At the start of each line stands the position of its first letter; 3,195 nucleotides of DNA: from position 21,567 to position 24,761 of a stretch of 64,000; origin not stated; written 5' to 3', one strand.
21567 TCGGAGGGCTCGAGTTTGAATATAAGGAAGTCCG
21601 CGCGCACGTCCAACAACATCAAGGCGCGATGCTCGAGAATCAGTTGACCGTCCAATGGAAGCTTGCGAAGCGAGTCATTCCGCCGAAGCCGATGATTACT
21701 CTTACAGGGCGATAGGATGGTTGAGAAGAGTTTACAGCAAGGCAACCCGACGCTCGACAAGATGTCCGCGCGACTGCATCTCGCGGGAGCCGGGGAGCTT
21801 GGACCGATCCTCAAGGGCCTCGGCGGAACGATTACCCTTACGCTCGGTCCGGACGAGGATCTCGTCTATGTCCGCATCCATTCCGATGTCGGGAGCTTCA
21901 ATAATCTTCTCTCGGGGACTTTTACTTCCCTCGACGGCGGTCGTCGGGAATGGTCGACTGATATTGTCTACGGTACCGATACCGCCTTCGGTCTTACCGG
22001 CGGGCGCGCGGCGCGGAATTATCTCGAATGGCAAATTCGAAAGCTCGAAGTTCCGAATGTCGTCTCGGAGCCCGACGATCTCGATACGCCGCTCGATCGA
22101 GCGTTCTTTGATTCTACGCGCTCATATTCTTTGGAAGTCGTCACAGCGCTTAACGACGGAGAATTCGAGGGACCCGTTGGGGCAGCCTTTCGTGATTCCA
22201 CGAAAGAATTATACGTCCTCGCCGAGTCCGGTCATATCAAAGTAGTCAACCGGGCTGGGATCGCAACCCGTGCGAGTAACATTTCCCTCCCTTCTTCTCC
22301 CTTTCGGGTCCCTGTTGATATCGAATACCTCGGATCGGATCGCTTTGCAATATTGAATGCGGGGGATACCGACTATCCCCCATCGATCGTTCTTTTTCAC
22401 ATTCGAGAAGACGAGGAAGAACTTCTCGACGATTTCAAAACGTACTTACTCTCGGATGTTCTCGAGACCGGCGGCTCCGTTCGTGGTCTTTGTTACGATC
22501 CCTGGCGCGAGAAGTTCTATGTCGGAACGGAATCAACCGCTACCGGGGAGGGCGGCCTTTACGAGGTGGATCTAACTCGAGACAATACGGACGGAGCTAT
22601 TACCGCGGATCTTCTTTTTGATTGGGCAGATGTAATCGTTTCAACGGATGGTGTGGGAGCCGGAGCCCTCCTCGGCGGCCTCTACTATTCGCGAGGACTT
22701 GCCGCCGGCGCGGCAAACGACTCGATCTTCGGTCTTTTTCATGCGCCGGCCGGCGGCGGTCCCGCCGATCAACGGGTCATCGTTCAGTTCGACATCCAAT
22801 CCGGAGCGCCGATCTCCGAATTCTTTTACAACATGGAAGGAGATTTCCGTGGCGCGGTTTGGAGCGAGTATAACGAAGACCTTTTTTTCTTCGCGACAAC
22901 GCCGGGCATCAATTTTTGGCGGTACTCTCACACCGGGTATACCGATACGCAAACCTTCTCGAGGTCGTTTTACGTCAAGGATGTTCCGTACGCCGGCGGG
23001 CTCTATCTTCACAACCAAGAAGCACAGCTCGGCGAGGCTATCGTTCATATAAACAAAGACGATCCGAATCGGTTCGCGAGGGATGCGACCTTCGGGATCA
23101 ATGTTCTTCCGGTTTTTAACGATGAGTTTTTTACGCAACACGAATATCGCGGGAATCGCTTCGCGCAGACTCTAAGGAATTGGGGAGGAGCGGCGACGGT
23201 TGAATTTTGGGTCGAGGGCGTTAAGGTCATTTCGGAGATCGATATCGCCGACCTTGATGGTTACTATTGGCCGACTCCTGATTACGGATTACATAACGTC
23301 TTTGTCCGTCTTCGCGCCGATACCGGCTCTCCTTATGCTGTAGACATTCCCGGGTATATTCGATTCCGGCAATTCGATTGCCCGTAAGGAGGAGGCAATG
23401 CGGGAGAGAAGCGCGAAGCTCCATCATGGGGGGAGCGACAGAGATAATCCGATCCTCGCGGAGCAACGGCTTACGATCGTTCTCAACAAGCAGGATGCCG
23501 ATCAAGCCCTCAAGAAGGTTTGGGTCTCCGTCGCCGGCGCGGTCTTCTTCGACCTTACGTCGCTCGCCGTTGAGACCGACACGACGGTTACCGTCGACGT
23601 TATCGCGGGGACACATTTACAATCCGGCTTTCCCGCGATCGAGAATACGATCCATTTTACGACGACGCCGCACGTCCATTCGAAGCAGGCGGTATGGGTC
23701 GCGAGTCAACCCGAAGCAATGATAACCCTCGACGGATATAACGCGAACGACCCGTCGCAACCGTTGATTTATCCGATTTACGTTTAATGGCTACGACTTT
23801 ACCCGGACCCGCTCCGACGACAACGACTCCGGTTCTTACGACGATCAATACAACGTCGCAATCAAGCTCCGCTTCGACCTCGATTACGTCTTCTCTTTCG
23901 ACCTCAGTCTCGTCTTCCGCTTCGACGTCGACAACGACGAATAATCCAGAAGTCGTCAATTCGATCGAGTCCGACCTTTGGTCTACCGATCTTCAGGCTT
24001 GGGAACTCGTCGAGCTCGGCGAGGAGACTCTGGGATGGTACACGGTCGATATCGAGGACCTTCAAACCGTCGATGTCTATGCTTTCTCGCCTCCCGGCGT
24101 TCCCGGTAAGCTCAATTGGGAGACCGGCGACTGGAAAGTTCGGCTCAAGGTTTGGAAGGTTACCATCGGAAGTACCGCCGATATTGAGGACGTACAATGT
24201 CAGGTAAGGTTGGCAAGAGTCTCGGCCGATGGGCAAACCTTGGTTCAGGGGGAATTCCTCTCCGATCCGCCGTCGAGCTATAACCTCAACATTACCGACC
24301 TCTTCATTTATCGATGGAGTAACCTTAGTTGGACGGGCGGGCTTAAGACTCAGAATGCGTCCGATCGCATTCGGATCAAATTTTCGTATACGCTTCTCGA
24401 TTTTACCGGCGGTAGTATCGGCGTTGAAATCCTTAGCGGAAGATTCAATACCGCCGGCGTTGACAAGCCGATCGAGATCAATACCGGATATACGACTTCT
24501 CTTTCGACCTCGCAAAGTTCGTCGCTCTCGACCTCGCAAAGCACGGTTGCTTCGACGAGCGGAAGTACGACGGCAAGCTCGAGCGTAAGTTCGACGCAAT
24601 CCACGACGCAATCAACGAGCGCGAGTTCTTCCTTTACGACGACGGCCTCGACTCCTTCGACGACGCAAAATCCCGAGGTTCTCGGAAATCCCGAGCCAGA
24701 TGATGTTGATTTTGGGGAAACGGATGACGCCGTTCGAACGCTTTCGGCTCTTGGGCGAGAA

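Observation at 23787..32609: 2940-aa fibre-like protein built from 8 tandem approximately 190-aa domains, three of them near-identical at the DNA level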

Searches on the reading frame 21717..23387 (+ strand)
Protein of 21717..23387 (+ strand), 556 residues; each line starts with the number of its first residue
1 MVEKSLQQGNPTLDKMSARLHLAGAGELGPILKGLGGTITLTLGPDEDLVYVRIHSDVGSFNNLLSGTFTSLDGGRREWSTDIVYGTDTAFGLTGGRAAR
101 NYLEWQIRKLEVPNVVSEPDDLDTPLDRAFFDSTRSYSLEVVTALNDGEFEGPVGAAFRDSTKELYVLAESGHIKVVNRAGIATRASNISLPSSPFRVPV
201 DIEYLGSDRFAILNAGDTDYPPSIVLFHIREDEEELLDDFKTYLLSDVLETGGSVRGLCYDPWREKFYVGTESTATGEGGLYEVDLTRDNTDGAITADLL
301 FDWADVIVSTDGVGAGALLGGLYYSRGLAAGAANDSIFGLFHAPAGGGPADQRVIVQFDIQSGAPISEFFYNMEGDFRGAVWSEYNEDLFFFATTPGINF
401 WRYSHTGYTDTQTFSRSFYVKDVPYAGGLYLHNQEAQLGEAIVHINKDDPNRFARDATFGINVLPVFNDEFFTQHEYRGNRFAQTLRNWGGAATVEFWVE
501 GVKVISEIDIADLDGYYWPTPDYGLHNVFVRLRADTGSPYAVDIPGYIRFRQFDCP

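Call 8: search_protein_families(library=phrogs, proteins=[window:21717-23387:+], max_evalue=0.01)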
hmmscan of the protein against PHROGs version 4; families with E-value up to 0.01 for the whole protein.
window:21717-23387:+ (556 aa): 1 family
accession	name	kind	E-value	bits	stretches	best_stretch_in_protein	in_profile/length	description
phrog_5454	-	tail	0.0053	15.6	1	235-328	466-557/1229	tail fiber protein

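Call 9: search_protein_families(library=pfam, proteins=[window:21717-23387:+], max_evalue=0.1)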
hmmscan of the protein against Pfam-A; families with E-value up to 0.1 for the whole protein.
window:21717-23387:+ (556 aa): 0 families

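Call 25: find_related_loci(query=window:21717-23387:+, collection=viral_contigs, flank=10000)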
Query window:21717-23387:+ (556 aa) in viral_contigs; peptide patterns used: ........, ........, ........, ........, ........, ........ (x = any residue, [..] = any of these).
4 stretches matched a pattern, but none encodes a relative of the query by tblastn (E <= 1e-3).

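Call 86: search_dna_similar(query=window:21717-23387:+, collection=phages, mode=protein, max_evalue=0.01, max_rows=15)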
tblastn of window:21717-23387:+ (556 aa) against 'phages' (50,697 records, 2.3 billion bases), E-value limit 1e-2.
No match.

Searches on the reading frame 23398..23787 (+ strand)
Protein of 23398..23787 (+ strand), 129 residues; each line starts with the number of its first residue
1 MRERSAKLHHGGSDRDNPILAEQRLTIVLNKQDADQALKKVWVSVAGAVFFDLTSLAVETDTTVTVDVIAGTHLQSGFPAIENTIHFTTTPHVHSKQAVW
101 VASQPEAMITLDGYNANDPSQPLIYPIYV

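Call 8: search_protein_families(library=phrogs, proteins=[window:23398-23787:+], max_evalue=0.01)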
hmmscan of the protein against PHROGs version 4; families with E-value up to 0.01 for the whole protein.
window:23398-23787:+ (129 aa): 0 families

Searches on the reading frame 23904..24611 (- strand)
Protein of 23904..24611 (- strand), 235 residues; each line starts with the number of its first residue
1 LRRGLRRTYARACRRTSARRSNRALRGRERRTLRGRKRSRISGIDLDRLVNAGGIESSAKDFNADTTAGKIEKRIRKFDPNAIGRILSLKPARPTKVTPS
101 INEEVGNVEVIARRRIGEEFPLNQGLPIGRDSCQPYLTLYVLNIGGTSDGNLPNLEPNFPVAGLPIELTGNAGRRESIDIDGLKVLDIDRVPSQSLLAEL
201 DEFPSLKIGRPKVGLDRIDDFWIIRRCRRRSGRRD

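Call 75: list_cluster_members(proteins=[window:23904-24611:-, window:24612-25094:-, window:26088-26636:-, window:26482-27015:+, window:28003-28806:+, window:28192-28860:-, window:29275-29793:-, window:30152-30868:-, window:30235-31674:-, window:27130-27546:+])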
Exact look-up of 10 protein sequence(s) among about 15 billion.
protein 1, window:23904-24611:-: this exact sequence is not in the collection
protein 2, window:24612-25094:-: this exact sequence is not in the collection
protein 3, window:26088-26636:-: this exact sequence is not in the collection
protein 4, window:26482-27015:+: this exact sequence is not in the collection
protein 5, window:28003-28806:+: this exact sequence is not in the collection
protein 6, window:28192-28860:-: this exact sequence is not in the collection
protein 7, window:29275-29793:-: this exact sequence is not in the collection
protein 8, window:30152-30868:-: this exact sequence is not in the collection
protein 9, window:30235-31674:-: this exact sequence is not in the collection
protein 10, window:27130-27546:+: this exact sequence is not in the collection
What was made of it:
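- Tried and rejected: None is in the protein collection (call 75).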
